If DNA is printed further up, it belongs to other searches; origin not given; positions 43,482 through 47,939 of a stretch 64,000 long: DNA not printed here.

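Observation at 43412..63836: ~20-kb operon of four tandem giant paralogs (LamG, CBM9-like, Ig-like, unknown C-terminal module) with GH95/DUF5703-like and BNR-propeller partners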

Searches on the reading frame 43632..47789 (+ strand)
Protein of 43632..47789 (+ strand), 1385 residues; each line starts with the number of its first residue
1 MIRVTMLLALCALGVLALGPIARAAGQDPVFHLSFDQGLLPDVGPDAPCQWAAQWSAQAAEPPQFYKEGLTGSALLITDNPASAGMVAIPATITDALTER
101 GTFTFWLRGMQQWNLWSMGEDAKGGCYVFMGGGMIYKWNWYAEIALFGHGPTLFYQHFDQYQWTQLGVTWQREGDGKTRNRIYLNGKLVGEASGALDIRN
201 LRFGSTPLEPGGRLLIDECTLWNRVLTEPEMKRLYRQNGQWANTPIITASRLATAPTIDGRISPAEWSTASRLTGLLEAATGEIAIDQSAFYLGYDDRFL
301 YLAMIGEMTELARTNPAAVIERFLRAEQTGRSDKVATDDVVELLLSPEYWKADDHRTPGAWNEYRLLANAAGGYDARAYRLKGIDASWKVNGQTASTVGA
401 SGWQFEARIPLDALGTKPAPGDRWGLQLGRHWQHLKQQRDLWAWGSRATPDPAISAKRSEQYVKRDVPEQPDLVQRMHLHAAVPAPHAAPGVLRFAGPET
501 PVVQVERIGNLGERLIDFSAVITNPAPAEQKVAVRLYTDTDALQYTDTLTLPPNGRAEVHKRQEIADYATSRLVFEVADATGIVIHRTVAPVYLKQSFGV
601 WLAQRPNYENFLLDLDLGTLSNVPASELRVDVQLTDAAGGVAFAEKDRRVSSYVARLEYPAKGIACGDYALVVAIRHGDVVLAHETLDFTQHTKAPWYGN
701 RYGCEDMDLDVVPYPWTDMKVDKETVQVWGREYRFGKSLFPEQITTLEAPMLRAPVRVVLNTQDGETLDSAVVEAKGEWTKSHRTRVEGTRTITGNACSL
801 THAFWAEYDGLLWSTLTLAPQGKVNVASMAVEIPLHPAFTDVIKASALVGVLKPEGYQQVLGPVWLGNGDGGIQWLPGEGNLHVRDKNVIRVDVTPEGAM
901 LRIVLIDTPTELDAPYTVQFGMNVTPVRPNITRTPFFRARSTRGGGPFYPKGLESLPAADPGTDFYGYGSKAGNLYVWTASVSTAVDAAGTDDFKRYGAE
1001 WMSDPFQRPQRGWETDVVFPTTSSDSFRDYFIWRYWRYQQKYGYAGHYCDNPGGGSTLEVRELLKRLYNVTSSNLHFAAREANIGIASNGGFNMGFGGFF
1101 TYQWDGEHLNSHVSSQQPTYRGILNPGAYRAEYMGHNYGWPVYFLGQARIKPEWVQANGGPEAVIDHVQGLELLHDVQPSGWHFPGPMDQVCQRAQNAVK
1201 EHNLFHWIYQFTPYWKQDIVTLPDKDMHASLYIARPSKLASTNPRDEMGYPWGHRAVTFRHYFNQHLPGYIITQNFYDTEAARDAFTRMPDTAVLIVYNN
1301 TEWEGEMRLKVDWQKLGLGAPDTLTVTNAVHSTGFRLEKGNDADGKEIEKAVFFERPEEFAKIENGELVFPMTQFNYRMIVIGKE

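Call 3: search_protein_families(library=pfam, proteins=[window:43632-47789:+], max_evalue=0.01)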
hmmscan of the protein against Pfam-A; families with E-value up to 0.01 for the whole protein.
window:43632-47789:+ (1385 aa): 2 families
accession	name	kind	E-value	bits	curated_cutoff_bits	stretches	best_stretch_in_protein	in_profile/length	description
PF19543.5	GH123_N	-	7.7e-10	37.7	22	1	679-874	308-514/969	Glycoside hydrolase 123, N-terminal domain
PF13385.13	Laminin_G_3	-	0.00021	21.9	27.6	1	155-230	73-149/151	Concanavalin A-like lectin/glucanases superfamily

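Call 4: search_protein_families(library=ncbifam, proteins=[window:43632-47789:+], max_evalue=0.01)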
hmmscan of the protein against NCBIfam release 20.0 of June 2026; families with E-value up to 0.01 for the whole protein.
window:43632-47789:+ (1385 aa): 0 families

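Call 6: search_solved_structures(query=A1, max_evalue=1, show_alignments=2)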
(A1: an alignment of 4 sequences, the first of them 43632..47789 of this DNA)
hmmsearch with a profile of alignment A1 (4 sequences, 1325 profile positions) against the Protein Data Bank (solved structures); distinct sequences matched with E-value up to 1: 0.
